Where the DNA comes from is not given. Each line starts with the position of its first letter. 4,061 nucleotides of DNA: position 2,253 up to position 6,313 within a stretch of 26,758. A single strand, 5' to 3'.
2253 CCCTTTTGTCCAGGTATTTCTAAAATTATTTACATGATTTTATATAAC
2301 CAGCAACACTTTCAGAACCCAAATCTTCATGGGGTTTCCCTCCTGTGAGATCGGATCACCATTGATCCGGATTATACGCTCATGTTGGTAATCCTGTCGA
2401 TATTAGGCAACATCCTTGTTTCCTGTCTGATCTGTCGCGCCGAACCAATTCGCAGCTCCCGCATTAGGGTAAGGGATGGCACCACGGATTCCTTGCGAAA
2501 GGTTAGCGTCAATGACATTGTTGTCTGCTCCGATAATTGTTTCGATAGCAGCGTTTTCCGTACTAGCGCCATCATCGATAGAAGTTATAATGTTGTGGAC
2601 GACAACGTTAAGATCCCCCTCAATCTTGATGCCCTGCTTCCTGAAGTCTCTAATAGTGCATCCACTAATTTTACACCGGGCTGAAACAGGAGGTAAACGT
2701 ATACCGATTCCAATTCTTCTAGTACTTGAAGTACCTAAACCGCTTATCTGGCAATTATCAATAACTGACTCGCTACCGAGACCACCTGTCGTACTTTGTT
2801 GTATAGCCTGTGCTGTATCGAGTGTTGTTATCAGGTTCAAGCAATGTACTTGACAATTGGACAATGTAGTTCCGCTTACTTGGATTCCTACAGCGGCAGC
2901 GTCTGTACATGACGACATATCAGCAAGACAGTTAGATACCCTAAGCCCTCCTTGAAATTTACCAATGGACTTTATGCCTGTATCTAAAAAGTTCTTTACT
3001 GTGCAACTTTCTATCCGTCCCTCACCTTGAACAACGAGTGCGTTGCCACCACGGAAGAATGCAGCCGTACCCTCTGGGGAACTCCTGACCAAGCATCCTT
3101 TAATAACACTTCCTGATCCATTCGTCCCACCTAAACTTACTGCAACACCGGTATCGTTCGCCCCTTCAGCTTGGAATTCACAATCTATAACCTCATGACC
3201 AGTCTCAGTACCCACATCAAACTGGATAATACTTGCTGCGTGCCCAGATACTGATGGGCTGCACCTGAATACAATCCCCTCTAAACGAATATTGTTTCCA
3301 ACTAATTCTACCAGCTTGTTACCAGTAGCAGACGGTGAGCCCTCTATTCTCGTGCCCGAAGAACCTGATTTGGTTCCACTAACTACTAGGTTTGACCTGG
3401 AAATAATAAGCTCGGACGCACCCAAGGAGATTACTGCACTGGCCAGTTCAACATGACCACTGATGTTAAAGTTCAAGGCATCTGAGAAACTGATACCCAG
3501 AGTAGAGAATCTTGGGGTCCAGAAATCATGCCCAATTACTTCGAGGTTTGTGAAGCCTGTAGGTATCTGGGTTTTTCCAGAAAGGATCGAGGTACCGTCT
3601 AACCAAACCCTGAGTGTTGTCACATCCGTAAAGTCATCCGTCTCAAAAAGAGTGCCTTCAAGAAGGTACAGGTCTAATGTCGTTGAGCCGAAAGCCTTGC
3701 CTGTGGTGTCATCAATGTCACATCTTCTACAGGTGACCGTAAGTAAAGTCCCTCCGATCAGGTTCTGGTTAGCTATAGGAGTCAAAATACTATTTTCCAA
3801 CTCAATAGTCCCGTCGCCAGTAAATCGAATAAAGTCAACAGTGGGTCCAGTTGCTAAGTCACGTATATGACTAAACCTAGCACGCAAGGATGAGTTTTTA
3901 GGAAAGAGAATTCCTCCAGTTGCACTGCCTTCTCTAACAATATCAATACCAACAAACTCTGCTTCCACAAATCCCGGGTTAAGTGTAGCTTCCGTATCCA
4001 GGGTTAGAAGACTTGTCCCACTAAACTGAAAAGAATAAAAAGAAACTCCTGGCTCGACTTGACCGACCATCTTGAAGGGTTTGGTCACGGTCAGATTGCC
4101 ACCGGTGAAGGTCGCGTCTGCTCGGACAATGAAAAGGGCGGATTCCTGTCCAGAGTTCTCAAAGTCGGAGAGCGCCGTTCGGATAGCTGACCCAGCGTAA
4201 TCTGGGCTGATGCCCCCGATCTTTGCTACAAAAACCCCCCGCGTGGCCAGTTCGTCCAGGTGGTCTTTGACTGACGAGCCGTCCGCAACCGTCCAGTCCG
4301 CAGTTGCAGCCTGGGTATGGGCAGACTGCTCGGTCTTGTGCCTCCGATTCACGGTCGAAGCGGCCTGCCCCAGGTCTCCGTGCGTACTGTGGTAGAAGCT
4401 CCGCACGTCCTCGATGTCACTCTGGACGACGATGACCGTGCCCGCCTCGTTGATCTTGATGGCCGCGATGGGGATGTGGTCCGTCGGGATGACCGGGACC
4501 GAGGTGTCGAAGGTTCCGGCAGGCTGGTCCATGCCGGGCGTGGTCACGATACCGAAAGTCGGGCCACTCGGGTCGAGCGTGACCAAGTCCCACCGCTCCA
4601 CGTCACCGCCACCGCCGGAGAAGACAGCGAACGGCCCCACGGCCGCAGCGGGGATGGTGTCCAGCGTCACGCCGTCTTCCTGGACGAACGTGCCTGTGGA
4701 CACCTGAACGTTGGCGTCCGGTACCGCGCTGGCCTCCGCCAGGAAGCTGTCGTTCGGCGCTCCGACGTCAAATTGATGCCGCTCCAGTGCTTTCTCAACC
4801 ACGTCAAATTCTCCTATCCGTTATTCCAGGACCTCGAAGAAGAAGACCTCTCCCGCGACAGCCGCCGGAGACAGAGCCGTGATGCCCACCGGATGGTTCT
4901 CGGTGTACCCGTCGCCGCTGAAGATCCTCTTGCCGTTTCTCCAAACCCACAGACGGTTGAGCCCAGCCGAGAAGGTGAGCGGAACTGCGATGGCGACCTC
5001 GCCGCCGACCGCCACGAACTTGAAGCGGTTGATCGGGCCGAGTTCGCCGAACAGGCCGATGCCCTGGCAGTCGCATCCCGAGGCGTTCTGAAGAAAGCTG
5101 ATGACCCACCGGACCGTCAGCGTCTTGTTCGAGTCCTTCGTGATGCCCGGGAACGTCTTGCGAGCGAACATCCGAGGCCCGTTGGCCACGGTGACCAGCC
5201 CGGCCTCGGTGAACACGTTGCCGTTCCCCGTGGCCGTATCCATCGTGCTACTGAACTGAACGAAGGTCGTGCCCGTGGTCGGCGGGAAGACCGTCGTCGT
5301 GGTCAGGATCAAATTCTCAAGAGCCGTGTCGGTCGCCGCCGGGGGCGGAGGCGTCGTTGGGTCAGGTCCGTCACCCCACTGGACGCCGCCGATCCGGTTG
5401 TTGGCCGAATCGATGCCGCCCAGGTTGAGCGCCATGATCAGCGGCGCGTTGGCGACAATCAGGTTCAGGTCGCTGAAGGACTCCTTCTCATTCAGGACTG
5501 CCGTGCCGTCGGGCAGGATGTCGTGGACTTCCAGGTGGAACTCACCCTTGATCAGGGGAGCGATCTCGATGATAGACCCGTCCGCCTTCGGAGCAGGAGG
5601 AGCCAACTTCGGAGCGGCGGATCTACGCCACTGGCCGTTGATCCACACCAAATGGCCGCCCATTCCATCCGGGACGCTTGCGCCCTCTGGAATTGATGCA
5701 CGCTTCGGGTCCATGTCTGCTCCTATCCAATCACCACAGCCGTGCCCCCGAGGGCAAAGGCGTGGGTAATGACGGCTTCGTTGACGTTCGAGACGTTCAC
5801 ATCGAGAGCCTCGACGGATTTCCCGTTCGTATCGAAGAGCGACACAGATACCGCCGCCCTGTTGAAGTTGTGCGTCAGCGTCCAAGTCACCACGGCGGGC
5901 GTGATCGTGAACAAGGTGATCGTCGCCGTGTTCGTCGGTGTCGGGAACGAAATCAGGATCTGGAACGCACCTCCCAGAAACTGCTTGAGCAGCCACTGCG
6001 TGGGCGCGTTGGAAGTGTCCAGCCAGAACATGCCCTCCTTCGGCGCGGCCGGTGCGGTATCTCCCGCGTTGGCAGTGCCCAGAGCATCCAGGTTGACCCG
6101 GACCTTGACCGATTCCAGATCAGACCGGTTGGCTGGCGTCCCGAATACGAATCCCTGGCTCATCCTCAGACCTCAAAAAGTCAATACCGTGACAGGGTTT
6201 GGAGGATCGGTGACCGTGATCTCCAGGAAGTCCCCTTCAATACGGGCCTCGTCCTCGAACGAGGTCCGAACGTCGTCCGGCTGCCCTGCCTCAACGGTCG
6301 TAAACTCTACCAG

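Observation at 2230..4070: Sharp GC drop inside the tailspike gene marks a recently swapped beta-helix receptor-binding module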

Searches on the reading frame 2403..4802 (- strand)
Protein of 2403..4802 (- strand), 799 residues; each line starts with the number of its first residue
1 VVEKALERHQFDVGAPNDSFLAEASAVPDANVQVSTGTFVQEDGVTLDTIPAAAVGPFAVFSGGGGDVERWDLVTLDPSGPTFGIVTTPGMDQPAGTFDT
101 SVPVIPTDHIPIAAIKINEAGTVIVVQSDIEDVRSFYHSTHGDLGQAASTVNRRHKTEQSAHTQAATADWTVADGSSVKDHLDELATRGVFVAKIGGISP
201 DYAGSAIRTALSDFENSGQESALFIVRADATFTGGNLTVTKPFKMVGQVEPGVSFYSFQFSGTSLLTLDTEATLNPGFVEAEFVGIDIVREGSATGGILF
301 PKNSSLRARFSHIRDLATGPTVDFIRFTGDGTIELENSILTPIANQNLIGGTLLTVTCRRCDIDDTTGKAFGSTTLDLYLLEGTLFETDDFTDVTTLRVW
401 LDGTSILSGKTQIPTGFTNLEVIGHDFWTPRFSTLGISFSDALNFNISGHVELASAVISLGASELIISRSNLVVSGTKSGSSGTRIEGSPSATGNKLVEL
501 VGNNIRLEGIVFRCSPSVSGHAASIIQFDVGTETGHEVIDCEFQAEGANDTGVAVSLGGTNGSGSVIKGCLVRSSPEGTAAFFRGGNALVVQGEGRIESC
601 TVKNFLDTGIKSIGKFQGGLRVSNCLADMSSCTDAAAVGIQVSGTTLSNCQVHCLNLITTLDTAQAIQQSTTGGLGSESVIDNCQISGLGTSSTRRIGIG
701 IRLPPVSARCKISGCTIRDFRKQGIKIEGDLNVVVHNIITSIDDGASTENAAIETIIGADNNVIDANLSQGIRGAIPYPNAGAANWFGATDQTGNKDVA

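Call 6: search_protein_families(library=pfam, proteins=[window:2403-4802:-], max_evalue=0.01)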
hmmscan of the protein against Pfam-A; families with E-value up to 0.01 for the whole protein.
window:2403-4802:- (799 aa): 1 family
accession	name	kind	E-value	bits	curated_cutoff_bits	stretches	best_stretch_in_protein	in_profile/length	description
PF13229.12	Beta_helix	-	2.9e-07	30.7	25.9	1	587-753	24-142/158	Right handed beta helix region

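Call 7: search_protein_families(library=phrogs, proteins=[window:2403-4802:-], max_evalue=0.001)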
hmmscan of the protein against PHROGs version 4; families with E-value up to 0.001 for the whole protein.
window:2403-4802:- (799 aa): 0 families

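Call 37: search_solved_structures(query=A1, max_evalue=1)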
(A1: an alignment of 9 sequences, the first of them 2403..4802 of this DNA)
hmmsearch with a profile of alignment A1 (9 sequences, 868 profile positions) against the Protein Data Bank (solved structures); distinct sequences matched with E-value up to 1: 2.
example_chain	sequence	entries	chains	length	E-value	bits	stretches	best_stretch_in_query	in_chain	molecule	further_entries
8erk_A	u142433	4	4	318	0.038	14.9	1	9-146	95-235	Acheta domesticus segmented densovirus major capsid protein | Capsid protein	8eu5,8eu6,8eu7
8er8_A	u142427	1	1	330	0.041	14.8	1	9-146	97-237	Acheta domesticus segmented densovirus major capsid protein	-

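Call 40: search_protein_representatives(protein=window:2403-4802:-)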
Query: 799 residues. Proteins with E-value up to 0.001 (for the whole library): 49; up to 1e-10: 20; up to 1e-30: 5. The best 49 are listed.
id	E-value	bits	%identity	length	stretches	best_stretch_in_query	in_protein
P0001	0.0e+00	1763.5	100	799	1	1-799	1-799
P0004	1.9e-228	776.8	63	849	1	140-798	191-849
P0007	6.8e-117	407.9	44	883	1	186-798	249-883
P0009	4.4e-89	316.0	57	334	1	474-798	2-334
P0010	5.1e-48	180.2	47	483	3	1-141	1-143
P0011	5.4e-22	94.1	29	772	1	141-783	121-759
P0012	9.3e-21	90.1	29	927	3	3-143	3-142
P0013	2.6e-19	85.2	38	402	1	16-189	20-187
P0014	1.6e-18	82.7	39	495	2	2-188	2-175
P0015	7.6e-16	73.8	37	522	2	1-150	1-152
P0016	2.0e-15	72.4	42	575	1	1-188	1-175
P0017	5.5e-14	67.7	33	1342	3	21-139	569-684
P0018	3.5e-13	65.0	33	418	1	19-209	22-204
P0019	5.0e-13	64.5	38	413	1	4-191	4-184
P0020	5.7e-13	64.3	31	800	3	1-140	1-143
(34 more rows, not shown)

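Call 43: predict_structure(alignment_id=A1)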
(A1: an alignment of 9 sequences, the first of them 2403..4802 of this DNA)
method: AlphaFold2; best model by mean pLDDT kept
length: 799 residues; sequences in the alignment: 9
mean_pLDDT: 61.9   pTM: 0.60
mean pLDDT of the five models: 61.9, 60.7, 57.9, 56.8, 54.6
residues with pLDDT >= 90: 67; 70-90: 332; 50-70: 118; < 50: 282
segments of 3 or more residues with pLDDT < 50: 1-181, 272-278, 673-675, 691-698, 721-799
pLDDT, mean of each block of 10 residues (from residue 1): 22 21 21 22 25 23 31 41 35 27 36 44 37 37 28 23 26 33 59 72 70 84 79 84 71 69 82 46 69 84 71 76 83 82 84 87 83 88 82 79 82 65 81 79 86 86 85 82 78 72 91 68 74 81 78 81 87 85 82 91 90 76 92 81 89 71 75 59 75 46 62 66 40 34 33 28 29 26 24 24
secondary structure, 60 per line:
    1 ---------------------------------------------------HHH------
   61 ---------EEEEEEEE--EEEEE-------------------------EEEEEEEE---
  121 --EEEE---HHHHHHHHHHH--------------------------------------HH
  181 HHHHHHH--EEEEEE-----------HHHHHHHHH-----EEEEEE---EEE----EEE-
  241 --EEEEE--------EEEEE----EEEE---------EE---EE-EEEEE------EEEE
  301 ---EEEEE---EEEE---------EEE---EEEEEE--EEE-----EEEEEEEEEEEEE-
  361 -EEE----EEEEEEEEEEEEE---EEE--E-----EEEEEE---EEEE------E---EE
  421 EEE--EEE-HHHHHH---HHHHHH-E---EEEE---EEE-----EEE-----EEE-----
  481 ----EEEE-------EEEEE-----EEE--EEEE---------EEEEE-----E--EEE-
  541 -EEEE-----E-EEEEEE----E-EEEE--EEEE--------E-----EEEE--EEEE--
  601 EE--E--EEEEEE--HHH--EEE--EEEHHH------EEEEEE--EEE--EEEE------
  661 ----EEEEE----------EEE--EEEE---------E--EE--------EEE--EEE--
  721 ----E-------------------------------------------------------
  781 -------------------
elements in order (helices of 4 or more, strands of 3 or more residues): E70-77 E80-84 E110-117 E123-126 H130-140 H179-187 E190-195 H207-215 E221-226 E230-232 E237-239 E243-247 E256-260 E265-268 E286-290 E297-300 E304-308 E312-315 E325-327 E331-336 E339-341 E347-359 E362-364 E369-381 E385-387 E396-401 E405-408 E419-423 E426-428 H430-435 H439-444 E450-453 E457-459 E465-467 E473-475 E485-488 E496-500 E506-508 E511-514 E524-528 E537-539 E542-545 E553-558 E565-568 E571-574 E589-592 E595-598 E608-613 E621-623 E626-628 E638-643 E646-648 E651-654 E665-669 E680-682 E685-688 E711-713 E716-718

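Call 47: fold_search(model_id=the predicted structure, library=pdb)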
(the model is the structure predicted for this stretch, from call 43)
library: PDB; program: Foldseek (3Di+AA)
matches with E <= 10: 304; with E <= 0.001: 11
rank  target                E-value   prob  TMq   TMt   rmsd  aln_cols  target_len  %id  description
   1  7dmk_C                1.5e-05  1.00  0.21  0.23  21.9       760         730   10  PL6 alginate lyase BcAlyPL6 (released 2021-10-06)
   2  7dmk_A                2.3e-05  1.00  0.20  0.21  21.0       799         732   10  PL6 alginate lyase BcAlyPL6 (released 2021-10-06)
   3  7dmk_B                4.7e-05  1.00  0.21  0.23  21.7       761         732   10  PL6 alginate lyase BcAlyPL6 (released 2021-10-06)
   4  7o77                  7.9e-05  0.99  0.17  0.19  22.6       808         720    9  Structure of the PL6 family alginate lyase Patl3640 from Pseudoalteromonas atlantica T6c (released 2021-07-28)
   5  6nw9_B                1.6e-04  0.85  0.11  0.14  22.1       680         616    9  CRYSTAL STRUCTURE OF A TAILSPIKE PROTEIN 3 (TSP3, ORF212) FROM ESCHERICHIA COLI O157:H7 BACTERIOPHAGE CBA120 (released 2019-06-05)
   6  6k0p_A                3.6e-04  0.75  0.10  0.13  19.2       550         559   10  Catalytic domain of GH87 alpha-1,3-glucanase D1045A in complex with nigerose (released 2019-12-25)
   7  6nw9_C                4.3e-04  0.80  0.12  0.14  22.7       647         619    9  CRYSTAL STRUCTURE OF A TAILSPIKE PROTEIN 3 (TSP3, ORF212) FROM ESCHERICHIA COLI O157:H7 BACTERIOPHAGE CBA120 (released 2019-06-05)
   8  7dmk_D                5.0e-04  0.99  0.20  0.22  22.2       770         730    9  PL6 alginate lyase BcAlyPL6 (released 2021-10-06)
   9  5gkq_A                5.0e-04  0.89  0.15  0.16  22.4       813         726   10  Structure of PL6 family alginate lyase AlyGC mutant-R241A (released 2017-02-08)
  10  5w6f_A                9.3e-04  0.72  0.11  0.14  22.8       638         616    9  Crystal structure of Bacteriophage CBA120 tailspike protein 3 (TSP3, orf212) (released 2018-10-24)
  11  3riq                  9.7e-04  0.57  0.10  0.14  18.2       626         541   10  Siphovirus 9NA tailspike receptor binding domain (released 2012-02-29)
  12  6k0s_A                1.1e-03  0.63  0.10  0.13  19.7       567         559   11  Catalytic domain of GH87 alpha-1,3-glucanase D1069A in complex with nigerose (released 2019-12-25)
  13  7v6i_A                1.1e-03  0.35  0.09  0.12  21.4       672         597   10  Crystal structure of lacto-N-biosidase BsaX from Bifidobacterium saguini, lacto-N-biose complex (released 2022-02-09)
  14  7o7a_A                1.4e-03  0.75  0.12  0.20  18.8       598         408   10  Structure of the PL6 family alginate lyase Pedsa0632 from Pseudopedobacter saltans (released 2021-07-28)
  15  2vbm_A                1.4e-03  0.97  0.15  0.22  15.5       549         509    9  Tailspike protein of bacteriophage Sf6 complexed with tetrasaccharide (released 2008-04-22)
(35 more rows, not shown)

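Call 58: find_related_loci(query=A1, collection=genome_contigs, flank=3000)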
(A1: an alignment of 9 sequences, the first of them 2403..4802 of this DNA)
Query A1 (799 aa) in genome_contigs; peptide patterns used: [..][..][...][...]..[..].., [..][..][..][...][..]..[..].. (x = any residue, [..] = any of these).
49 stretches matched a pattern, but none encodes a relative of the query by tblastn (E <= 1e-3).

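Call 73: find_encoding_contigs(protein=P0010, flank=8000, max_places=2)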
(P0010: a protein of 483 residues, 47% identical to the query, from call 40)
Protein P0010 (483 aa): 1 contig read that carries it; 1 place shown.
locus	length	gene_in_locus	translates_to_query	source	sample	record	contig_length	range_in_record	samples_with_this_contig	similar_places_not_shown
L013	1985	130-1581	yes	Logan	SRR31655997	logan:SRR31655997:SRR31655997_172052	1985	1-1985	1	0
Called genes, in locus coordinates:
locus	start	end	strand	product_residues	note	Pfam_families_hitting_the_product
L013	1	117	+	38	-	?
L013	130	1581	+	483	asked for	-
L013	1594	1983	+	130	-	?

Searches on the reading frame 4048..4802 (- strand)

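Call 76: find_related_loci(query=window:4048-4802:-, collection=viral_contigs, flank=5000)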
Query window:4048-4802:- (251 aa) in viral_contigs; peptide patterns used: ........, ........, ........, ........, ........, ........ (x = any residue, [..] = any of these).
5 stretches matched a pattern, but none encodes a relative of the query by tblastn (E <= 1e-3).

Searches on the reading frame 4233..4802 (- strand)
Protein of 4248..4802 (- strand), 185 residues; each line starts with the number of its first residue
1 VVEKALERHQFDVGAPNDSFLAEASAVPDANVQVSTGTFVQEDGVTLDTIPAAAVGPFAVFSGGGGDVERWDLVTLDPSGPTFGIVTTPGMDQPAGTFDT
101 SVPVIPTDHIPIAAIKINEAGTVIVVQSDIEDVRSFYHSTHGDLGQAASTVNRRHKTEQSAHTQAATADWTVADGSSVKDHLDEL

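Call 14: find_homologous_proteins(query=window:4248-4802:-)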
Query window:4248-4802:-: 296 candidates shared short words with the query, none scored E <= 0.001.

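Call 52: search_solved_structures(query=A3, max_evalue=1)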
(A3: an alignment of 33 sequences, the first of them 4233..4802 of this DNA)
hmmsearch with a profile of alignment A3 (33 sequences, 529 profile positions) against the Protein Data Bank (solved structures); distinct sequences matched with E-value up to 1: 0.

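Call 53: search_protein_families(library=pfam, alignment_id=A3, max_evalue=0.001)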
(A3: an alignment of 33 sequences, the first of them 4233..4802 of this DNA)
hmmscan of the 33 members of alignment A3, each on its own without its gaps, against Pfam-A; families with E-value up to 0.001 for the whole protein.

A. member 1, window:4233-4802:- (190 aa): 0 families

B. families by the number of members that match (of 33 scanned): 5 families
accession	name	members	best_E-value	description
PF07484.17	Collar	3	7.5e-21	Phage Tail Collar Domain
PF13229.12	Beta_helix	1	3.5e-19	Right handed beta helix region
PF21722.4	Gly_rich_2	1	5.6e-15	Glycine-rich domain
PF05048.19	NosD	1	1.1e-11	Periplasmic copper-binding protein (NosD)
PF21916.1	mtd_2nd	1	1.4e-06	Mtd second domain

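Call 59: predict_structure(alignment_id=A3)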
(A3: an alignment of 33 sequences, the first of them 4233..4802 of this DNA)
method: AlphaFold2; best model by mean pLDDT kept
length: 190 residues; sequences in the alignment: 33
mean_pLDDT: 79.1   pTM: 0.66
mean pLDDT of the five models: 79.1, 78.6, 77.5, 77.2, 75.5
residues with pLDDT >= 90: 82; 70-90: 52; 50-70: 32; < 50: 24
segments of 3 or more residues with pLDDT < 50: 141-161
pLDDT, mean of each block of 10 residues (from residue 1): 65 64 97 94 89 97 89 94 93 80 85 95 97 77 43 43 57 69 76
secondary structure, 60 per line:
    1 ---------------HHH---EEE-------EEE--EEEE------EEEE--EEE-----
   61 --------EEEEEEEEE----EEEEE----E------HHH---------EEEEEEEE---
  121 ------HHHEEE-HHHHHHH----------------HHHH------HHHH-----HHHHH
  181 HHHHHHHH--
elements in order: E22-24 E32-34 E37-40 E47-50 E53-55 E69-77 E82-86 E110-117 E130-132 H134-140 H157-160 H167-170 H176-188

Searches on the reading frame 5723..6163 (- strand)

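Call 38: search_protein_families(library=pfam, proteins=[window:5723-6163:-], max_evalue=0.01)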
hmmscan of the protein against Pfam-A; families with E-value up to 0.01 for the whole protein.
window:5723-6163:- (146 aa): 0 families

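Call 72: search_protein_families(library=phrogs, proteins=[window:5723-6163:-], max_evalue=0.001)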
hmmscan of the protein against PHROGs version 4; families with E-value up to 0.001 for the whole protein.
window:5723-6163:- (146 aa): 2 families
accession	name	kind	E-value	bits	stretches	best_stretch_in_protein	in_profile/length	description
phrog_21918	-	unknown function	3.9e-08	34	1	85-145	67-127/200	-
phrog_30556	-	unknown function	0.00011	23.5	1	86-143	103-157/159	-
